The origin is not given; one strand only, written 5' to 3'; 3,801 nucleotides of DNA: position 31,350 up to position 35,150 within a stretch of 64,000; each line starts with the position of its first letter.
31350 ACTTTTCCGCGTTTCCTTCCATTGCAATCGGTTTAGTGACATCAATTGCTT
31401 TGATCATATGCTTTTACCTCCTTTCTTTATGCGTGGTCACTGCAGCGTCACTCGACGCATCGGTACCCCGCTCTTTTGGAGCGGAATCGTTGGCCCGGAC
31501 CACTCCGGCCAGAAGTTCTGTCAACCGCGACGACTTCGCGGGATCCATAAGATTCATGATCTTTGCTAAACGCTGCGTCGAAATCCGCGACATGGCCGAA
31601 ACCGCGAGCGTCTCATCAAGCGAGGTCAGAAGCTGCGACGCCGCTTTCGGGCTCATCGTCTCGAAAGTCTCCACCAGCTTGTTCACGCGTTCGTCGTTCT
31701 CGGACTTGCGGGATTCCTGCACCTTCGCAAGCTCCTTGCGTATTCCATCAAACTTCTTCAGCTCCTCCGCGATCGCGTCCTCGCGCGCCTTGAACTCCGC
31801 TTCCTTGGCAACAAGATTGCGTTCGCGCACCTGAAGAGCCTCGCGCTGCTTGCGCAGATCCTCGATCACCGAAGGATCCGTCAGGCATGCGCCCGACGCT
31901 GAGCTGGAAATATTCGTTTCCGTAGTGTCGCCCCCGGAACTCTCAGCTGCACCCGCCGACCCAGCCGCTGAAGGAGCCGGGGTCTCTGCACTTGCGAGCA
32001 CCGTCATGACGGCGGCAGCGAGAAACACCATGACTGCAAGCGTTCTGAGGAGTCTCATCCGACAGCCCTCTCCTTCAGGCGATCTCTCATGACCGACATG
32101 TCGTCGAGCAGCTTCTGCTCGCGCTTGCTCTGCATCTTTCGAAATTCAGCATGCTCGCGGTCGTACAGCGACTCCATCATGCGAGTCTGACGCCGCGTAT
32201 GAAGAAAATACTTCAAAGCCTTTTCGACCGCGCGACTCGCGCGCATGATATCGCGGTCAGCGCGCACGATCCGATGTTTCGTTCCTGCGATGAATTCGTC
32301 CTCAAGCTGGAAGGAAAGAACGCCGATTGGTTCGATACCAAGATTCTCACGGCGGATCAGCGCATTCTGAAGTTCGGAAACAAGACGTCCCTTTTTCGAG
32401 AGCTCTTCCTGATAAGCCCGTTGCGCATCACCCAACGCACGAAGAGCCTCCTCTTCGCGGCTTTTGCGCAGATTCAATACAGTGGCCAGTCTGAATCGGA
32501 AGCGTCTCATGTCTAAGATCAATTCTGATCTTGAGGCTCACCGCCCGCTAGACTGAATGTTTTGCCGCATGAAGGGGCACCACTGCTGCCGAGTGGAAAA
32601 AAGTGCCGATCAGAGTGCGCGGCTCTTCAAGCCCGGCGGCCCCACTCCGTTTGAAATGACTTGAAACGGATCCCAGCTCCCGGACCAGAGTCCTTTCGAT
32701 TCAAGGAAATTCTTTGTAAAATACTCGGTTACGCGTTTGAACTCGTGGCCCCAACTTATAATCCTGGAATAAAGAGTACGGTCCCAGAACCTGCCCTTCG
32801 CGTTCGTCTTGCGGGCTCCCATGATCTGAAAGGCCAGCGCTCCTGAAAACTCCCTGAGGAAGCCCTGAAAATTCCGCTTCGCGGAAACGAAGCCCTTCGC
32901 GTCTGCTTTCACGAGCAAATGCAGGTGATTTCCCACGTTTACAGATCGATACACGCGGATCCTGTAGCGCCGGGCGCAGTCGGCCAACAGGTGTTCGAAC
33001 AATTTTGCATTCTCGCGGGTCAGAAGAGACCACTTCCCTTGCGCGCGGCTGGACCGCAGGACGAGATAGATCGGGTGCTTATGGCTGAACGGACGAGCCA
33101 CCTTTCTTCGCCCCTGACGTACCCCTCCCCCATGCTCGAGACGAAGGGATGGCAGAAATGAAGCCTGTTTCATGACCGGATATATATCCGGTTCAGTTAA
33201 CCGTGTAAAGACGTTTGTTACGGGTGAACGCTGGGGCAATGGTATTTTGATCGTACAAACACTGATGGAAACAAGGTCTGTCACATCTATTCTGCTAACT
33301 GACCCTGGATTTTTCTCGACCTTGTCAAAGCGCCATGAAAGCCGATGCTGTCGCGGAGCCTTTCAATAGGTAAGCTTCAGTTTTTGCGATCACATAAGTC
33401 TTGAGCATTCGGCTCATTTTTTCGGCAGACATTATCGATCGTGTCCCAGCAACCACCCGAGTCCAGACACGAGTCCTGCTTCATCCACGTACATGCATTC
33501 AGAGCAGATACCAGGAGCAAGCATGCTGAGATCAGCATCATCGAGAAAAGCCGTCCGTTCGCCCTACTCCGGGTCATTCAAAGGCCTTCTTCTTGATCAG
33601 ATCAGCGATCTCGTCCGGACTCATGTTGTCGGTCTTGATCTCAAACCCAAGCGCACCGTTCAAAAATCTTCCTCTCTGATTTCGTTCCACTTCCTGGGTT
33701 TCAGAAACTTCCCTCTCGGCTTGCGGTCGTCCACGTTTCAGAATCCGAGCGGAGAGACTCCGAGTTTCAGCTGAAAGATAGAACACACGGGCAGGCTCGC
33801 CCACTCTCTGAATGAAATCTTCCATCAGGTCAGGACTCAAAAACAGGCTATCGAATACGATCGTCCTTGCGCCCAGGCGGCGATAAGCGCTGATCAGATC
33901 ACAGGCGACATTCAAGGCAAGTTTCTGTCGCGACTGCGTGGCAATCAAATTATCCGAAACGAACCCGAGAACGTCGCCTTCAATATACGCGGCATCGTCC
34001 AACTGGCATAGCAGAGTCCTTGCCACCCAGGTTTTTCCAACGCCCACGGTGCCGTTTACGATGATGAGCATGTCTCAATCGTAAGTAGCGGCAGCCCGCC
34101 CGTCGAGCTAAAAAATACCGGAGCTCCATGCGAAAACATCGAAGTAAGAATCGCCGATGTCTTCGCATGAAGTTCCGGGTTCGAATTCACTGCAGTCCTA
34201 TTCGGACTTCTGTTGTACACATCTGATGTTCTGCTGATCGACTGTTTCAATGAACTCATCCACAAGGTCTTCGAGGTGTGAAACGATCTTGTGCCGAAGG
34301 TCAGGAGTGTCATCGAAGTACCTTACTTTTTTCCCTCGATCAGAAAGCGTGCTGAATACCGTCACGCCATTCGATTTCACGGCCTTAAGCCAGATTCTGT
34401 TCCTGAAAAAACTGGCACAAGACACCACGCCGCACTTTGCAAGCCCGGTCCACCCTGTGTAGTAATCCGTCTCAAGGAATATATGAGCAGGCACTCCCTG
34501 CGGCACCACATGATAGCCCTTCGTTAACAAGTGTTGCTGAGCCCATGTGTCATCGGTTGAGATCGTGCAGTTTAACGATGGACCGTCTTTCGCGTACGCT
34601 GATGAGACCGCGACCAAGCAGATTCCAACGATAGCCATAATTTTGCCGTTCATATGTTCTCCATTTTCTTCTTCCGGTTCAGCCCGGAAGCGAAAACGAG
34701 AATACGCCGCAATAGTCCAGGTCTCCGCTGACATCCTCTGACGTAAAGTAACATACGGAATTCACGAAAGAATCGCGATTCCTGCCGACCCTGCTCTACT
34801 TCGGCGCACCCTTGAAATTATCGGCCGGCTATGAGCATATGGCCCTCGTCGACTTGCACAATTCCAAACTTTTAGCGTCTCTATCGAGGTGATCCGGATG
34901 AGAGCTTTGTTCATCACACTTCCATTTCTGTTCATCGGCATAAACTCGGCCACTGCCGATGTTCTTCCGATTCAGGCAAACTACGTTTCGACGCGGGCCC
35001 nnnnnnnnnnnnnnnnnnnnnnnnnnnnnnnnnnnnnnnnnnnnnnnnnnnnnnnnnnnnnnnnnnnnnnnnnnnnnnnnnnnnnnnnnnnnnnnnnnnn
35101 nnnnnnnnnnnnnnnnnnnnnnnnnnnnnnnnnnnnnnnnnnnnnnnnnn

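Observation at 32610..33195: Solo IS200/RAYT-type HUH transposase with an 18-bp palindrome occluding its RBS, at the edge of the fliI-fliJ insertion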

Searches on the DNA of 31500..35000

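Call 25: search_rna_families(source=window, start=31500, end=35000, threshold=evalue, max_evalue=1)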
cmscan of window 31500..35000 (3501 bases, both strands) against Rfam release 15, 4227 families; matches with E-value up to 1: 1.
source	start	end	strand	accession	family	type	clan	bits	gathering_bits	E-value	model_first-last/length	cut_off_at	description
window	34104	34185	+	RF02430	SpF19_sRNA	Gene; sRNA;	-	23.3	60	0.53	1-99/99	no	Streptococcus sRNA SpF19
